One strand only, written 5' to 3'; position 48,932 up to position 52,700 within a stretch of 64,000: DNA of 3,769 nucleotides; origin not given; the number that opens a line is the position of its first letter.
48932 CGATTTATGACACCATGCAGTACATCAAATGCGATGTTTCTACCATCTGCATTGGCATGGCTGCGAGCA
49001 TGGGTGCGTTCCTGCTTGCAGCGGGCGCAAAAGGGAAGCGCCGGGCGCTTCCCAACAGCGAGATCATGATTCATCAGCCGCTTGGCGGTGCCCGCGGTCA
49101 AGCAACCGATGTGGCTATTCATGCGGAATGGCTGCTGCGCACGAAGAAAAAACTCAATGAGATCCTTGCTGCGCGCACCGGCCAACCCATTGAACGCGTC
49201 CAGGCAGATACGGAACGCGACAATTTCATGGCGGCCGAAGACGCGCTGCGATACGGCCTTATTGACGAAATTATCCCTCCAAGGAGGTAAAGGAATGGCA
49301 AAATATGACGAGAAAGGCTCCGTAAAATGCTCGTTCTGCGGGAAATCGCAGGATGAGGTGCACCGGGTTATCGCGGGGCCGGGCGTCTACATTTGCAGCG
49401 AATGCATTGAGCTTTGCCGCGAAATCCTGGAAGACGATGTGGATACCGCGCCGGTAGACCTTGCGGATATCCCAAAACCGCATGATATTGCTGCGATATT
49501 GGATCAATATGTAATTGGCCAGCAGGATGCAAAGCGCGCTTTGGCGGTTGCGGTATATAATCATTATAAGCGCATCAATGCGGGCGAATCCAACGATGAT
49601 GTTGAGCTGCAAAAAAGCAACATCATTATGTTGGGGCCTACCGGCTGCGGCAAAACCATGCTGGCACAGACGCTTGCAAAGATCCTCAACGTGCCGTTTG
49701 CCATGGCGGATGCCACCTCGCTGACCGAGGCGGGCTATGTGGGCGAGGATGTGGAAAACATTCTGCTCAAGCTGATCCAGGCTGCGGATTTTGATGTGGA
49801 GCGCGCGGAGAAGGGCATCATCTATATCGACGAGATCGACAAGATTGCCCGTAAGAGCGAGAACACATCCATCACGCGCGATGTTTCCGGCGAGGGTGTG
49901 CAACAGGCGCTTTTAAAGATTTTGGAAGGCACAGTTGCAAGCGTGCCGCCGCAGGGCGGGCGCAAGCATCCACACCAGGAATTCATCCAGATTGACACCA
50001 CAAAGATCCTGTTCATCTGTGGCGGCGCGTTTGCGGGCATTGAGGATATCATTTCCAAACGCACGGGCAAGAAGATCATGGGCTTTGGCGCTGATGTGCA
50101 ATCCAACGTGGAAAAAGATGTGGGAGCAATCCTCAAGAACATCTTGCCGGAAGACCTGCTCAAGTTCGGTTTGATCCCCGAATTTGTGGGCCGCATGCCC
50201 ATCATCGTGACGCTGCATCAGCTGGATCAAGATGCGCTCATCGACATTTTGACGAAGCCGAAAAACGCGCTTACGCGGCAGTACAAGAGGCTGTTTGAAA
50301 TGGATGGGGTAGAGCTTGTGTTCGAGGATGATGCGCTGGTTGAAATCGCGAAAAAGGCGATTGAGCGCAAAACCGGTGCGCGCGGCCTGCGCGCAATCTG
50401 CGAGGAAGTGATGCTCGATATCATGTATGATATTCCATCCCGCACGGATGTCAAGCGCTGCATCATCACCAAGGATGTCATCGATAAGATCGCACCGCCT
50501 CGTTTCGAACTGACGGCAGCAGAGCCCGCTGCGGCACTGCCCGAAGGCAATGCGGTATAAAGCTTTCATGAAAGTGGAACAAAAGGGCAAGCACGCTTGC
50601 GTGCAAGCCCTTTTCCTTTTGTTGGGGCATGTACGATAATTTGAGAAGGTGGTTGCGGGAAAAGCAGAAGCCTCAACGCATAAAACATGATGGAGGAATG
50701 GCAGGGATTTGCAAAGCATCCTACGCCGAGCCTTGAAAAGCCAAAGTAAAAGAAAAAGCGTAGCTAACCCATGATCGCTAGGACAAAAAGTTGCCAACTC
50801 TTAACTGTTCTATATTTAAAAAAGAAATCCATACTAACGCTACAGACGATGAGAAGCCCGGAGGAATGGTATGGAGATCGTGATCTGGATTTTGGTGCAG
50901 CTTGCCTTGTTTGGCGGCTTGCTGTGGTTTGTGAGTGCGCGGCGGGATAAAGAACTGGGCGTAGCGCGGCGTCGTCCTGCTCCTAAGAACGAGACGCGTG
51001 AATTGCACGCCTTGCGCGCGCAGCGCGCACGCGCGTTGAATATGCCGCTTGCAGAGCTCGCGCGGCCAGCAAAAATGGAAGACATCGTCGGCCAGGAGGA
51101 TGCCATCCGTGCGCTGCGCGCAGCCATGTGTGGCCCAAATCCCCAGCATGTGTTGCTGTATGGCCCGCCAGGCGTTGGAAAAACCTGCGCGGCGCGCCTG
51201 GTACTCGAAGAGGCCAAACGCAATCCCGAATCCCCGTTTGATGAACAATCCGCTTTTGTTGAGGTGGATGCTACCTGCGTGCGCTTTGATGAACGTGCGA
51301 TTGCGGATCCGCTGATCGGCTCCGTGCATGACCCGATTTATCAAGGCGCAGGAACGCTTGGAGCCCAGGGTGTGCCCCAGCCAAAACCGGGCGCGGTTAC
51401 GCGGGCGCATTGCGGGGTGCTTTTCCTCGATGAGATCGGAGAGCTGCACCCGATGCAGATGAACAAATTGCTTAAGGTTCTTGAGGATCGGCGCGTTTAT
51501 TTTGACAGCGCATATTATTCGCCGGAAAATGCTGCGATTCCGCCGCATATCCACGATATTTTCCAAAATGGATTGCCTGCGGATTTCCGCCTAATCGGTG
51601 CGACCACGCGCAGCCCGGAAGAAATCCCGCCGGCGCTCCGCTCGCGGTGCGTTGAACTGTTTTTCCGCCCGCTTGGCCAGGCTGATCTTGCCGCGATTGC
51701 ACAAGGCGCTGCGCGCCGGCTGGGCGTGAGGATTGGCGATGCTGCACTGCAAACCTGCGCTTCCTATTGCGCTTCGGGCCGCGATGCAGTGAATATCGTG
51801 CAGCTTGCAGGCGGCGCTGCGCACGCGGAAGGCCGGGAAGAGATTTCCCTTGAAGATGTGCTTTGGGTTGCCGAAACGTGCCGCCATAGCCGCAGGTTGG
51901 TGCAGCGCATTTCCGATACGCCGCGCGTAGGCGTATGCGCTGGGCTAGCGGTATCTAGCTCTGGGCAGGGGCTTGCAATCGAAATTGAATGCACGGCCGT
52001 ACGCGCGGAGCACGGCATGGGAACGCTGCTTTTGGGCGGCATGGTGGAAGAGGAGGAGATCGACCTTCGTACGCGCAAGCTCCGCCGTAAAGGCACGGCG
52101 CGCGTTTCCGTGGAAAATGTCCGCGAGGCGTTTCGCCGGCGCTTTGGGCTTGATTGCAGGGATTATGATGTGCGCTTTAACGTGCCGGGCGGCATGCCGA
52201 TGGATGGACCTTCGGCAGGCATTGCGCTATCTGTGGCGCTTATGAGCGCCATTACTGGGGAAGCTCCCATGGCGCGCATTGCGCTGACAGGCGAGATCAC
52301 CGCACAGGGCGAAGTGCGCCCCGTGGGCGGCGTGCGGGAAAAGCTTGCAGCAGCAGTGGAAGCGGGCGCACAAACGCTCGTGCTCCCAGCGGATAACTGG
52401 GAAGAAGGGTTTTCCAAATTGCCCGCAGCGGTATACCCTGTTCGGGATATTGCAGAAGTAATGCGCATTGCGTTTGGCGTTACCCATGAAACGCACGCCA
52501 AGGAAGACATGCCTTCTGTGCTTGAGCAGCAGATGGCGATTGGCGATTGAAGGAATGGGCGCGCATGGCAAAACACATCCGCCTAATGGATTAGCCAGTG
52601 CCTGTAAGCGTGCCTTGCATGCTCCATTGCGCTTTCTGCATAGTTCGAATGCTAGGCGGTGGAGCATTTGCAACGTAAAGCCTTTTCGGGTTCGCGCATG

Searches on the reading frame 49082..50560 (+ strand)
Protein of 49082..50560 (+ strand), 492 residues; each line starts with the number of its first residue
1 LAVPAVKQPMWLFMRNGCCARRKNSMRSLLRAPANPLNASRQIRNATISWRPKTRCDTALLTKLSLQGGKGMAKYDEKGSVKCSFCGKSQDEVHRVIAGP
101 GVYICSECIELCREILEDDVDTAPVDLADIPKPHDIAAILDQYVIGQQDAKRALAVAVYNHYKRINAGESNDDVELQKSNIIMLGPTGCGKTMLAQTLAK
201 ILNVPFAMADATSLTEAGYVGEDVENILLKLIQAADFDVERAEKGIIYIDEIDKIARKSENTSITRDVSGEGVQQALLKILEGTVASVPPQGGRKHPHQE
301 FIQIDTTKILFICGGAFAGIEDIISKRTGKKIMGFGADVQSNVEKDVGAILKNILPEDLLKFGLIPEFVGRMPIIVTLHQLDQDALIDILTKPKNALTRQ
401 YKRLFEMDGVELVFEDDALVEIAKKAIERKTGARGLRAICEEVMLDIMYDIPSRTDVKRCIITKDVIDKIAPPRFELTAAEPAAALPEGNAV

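Call 39: search_protein_families(library=pfam, proteins=[window:49082-50560:+], max_evalue=0.0001)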
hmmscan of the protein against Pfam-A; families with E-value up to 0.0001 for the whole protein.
window:49082-50560:+ (492 aa): 8 families
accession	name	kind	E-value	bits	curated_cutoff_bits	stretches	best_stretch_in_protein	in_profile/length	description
PF07724.20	AAA_2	-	1.5e-34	119.9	27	1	177-375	2-166/166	AAA domain (Cdc48 subfamily)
PF06689.19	zf-C4_ClpX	-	9.4e-19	67.5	27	1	82-117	2-38/39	ClpX C4-type zinc finger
PF00004.35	AAA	-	1.1e-16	61.9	21.2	1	181-287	1-98/131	ATPase family associated with various cellular activities (AAA)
PF10431.15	ClpB_D2-small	-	5.5e-12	46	21.9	1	381-458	1-74/81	C-terminal, D2-small domain, of ClpB protein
PF07728.20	AAA_5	-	1.2e-07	32.3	22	1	180-257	1-80/139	AAA domain (dynein-related subfamily)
PF01078.27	Mg_chelatase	-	2.6e-07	30.7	20.3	0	144-203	5-47/207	Magnesium chelatase, subunit ChlI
PF05496.18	RuvB_N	-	2.9e-06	27.6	27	1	140-261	6-102/159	Holliday junction DNA helicase RuvB P-loop domain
PF00493.29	MCM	-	3.3e-06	26.8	23.3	1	136-260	18-138/224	MCM P-loop domain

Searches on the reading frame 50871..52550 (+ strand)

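Call 39: search_protein_families(library=pfam, proteins=[window:50871-52550:+], max_evalue=0.0001)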
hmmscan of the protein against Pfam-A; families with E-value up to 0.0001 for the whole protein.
window:50871-52550:+ (559 aa): 10 families
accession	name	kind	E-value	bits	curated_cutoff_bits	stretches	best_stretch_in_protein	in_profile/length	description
PF05362.19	Lon_C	-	1e-26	94.2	21.1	1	345-523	19-185/205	Lon protease (S16) C-terminal proteolytic domain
PF01078.27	Mg_chelatase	-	2e-17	63.7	20.3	1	69-212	2-138/207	Magnesium chelatase, subunit ChlI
PF00004.35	AAA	-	3.7e-13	50.5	21.2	1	94-266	1-129/131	ATPase family associated with various cellular activities (AAA)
PF00158.32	Sigma54_activat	-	7.9e-12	45.6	20.2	1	85-209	16-122/168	Sigma-54 interaction domain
PF07728.20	AAA_5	-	3.7e-09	37.1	22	0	180-260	66-139/139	AAA domain (dynein-related subfamily)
PF05496.18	RuvB_N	-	6.7e-09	36.1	27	1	65-116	2-58/159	Holliday junction DNA helicase RuvB P-loop domain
PF13191.12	AAA_16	-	1.2e-08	36.1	32.6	1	73-132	3-72/167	AAA ATPase domain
PF13541.12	ChlI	-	3.4e-06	27.4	27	1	413-509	25-121/121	Subunit ChlI of Mg-chelatase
PF13401.12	AAA_22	-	2.4e-05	25.1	27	1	92-205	6-109/130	AAA domain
PF07724.20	AAA_2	-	5.8e-05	23.6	27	0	94-209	6-104/166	AAA domain (Cdc48 subfamily)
